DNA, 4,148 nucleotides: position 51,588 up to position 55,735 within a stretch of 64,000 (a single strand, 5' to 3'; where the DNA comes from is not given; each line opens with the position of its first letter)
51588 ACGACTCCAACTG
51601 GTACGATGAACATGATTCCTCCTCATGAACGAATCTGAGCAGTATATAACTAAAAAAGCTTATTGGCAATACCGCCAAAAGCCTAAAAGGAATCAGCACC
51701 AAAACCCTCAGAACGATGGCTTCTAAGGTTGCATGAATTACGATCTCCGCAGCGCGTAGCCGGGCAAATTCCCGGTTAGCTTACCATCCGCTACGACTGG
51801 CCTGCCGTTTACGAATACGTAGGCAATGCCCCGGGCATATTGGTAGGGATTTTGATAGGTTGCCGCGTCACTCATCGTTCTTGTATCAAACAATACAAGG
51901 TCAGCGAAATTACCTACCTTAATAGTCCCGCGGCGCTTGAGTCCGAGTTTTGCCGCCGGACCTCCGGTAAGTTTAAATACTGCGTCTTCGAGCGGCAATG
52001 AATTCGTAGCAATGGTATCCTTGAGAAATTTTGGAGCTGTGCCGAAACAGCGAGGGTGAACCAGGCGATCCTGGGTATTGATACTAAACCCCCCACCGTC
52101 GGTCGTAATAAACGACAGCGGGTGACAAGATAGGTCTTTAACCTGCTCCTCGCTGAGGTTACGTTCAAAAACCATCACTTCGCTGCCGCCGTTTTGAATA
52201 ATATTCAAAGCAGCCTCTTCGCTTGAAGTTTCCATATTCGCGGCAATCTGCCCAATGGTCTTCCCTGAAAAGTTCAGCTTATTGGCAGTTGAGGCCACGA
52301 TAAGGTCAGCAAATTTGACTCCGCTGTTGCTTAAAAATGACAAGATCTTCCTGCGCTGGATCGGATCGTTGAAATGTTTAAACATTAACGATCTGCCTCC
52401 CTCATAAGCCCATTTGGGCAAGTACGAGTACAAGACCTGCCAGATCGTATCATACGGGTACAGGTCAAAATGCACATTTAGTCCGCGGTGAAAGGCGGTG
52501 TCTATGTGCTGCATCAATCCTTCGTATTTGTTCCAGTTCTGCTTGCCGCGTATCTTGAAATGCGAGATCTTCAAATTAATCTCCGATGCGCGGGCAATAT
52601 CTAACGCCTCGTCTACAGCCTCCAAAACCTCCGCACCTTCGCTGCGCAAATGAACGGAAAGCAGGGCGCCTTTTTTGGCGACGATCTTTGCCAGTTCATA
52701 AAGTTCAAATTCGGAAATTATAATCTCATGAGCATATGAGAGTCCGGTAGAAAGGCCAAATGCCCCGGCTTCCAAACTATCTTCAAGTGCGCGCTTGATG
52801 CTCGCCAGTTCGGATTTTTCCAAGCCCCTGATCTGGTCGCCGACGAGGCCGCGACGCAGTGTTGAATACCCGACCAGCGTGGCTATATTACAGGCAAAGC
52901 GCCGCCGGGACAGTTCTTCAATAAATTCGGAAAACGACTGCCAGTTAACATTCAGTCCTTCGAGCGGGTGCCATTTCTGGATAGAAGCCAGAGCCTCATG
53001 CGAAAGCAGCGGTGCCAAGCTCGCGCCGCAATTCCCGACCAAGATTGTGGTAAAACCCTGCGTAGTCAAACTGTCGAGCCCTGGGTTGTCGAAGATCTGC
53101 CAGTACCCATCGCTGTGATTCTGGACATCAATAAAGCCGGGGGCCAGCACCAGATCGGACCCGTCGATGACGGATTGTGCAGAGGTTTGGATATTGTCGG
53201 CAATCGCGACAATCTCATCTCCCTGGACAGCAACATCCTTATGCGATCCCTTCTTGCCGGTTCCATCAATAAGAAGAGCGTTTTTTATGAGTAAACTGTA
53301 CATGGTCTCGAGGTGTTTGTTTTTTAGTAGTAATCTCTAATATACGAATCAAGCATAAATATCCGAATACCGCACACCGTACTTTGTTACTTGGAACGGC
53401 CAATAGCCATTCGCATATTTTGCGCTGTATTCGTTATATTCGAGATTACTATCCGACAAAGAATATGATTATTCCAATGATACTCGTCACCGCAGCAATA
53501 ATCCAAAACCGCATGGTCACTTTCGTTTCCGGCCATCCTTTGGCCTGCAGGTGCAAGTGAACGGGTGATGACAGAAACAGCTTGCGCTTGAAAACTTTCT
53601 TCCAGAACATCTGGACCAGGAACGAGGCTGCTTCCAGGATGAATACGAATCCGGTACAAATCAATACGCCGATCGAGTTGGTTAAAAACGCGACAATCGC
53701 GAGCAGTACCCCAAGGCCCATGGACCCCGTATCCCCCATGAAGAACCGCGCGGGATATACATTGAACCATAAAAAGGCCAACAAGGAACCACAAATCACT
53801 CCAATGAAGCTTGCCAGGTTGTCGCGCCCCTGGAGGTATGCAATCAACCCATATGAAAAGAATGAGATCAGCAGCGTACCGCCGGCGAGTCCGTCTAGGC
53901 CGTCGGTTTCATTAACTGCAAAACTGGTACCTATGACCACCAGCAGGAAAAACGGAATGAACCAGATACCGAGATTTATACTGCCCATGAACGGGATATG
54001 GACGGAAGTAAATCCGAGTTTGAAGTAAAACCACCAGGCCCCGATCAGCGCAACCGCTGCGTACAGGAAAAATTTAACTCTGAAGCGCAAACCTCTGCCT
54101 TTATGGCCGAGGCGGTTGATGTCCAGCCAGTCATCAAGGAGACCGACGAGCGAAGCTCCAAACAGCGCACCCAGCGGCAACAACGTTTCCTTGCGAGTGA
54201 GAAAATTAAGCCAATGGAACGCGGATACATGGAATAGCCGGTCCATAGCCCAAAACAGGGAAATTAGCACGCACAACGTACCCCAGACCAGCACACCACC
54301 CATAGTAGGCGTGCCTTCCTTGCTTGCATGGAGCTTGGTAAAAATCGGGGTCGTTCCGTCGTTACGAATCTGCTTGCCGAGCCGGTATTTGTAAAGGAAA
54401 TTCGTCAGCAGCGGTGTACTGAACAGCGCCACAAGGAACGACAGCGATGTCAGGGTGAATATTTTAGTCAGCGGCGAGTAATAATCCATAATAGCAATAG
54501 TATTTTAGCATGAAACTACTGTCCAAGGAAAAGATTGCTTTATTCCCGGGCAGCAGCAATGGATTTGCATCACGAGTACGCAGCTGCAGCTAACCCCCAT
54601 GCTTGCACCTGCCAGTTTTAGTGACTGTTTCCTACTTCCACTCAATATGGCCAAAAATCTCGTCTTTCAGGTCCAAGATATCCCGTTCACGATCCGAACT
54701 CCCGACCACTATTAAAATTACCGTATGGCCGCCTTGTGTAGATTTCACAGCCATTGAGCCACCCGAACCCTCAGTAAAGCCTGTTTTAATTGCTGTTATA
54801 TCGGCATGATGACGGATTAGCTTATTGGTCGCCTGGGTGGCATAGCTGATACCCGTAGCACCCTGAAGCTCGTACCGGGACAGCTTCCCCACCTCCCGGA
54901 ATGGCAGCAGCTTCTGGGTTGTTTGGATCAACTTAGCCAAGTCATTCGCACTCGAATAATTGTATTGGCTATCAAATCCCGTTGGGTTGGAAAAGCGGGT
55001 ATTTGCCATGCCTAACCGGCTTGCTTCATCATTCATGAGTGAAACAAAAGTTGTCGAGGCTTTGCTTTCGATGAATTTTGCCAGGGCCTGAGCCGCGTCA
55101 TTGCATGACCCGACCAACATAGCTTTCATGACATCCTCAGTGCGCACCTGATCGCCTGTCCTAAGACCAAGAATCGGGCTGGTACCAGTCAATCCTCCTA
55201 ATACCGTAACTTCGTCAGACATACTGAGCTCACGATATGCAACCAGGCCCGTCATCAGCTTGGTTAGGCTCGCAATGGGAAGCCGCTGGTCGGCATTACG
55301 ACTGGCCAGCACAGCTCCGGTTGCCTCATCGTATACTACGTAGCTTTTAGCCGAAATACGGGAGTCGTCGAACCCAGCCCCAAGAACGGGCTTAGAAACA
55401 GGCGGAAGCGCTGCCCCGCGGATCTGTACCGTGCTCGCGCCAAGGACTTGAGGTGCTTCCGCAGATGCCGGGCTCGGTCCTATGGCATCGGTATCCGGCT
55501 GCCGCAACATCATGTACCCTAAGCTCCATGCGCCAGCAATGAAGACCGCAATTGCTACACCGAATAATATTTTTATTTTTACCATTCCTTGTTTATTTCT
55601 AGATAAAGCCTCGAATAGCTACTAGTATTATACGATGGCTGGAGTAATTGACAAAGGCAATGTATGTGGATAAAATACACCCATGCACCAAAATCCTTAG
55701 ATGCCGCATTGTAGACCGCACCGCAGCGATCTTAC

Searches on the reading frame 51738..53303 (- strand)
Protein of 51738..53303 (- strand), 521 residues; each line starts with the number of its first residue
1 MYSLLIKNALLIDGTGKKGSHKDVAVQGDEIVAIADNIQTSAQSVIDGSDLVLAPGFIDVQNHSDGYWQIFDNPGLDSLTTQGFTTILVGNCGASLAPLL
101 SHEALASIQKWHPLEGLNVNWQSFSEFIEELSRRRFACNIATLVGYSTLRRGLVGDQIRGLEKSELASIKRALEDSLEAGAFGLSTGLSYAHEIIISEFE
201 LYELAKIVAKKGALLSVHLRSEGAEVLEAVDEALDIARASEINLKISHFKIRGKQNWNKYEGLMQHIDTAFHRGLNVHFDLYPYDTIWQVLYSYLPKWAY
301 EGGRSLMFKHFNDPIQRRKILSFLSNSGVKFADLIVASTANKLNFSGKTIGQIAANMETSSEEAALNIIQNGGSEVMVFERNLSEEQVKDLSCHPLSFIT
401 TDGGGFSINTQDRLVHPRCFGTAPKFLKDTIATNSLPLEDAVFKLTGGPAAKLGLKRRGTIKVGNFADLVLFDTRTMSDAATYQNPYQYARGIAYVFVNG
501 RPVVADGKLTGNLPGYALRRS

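Call 34: search_protein_families(library=pfam, proteins=[window:51738-53303:-], max_evalue=0.001)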
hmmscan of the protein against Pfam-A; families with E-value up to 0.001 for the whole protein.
window:51738-53303:- (521 aa): 2 families
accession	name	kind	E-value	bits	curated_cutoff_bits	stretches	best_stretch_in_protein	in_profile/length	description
PF07969.17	Amidohydro_3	-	1.4e-16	61.5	29.7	2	433-504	404-472/472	Amidohydrolase family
PF01979.26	Amidohydro_1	-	2.7e-10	40.5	25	1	387-503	242-345/345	Amidohydrolase family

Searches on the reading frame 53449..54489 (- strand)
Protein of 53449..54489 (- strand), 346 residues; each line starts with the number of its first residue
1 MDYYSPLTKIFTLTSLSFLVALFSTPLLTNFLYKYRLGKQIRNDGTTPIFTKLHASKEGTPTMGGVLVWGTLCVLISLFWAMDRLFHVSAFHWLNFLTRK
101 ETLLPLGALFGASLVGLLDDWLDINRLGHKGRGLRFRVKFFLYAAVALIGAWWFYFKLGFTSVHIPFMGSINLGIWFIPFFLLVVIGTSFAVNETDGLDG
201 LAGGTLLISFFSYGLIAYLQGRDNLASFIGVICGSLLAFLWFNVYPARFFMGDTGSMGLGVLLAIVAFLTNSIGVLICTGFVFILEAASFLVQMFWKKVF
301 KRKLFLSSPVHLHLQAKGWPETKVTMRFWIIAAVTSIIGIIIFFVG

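Call 34: search_protein_families(library=pfam, proteins=[window:53449-54489:-], max_evalue=0.001)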
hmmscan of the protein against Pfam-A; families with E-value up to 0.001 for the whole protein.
window:53449-54489:- (346 aa): 2 families
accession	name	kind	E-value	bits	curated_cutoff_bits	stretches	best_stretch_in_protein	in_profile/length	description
PF00953.26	Glycos_transf_4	-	6.4e-33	114.4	27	1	106-269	5-158/160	Glycosyl transferase family 4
PF10555.14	MraY_sig1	-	0.00026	20.7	20.1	1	57-67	1-11/13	Phospho-N-acetylmuramoyl-pentapeptide-transferase signature 1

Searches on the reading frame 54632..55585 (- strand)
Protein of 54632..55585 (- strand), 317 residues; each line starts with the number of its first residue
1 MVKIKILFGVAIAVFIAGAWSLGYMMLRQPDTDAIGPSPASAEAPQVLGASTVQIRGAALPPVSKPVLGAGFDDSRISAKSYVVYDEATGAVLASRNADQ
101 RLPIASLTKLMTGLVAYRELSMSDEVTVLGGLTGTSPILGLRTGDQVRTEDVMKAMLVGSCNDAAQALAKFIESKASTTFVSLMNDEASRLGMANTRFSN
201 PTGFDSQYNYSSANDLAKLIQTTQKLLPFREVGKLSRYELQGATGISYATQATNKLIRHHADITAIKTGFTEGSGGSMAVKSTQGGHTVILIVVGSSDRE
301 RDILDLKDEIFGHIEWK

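Call 47: search_protein_families(library=pfam, proteins=[window:54632-55585:-], max_evalue=0.001)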
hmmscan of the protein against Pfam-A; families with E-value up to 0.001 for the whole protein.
window:54632-55585:- (317 aa): 3 families
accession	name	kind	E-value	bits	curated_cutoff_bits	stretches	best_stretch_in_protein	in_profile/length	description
PF00768.25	Peptidase_S11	-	5.5e-47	160.7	27.6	1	75-296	8-237/239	D-alanyl-D-alanine carboxypeptidase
PF13354.11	Beta-lactamase2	-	4.2e-09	36.5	22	1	82-292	2-211/214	Beta-lactamase enzyme family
PF00144.29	Beta-lactamase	-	0.00033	20.4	27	0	83-118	34-66/329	Beta-lactamase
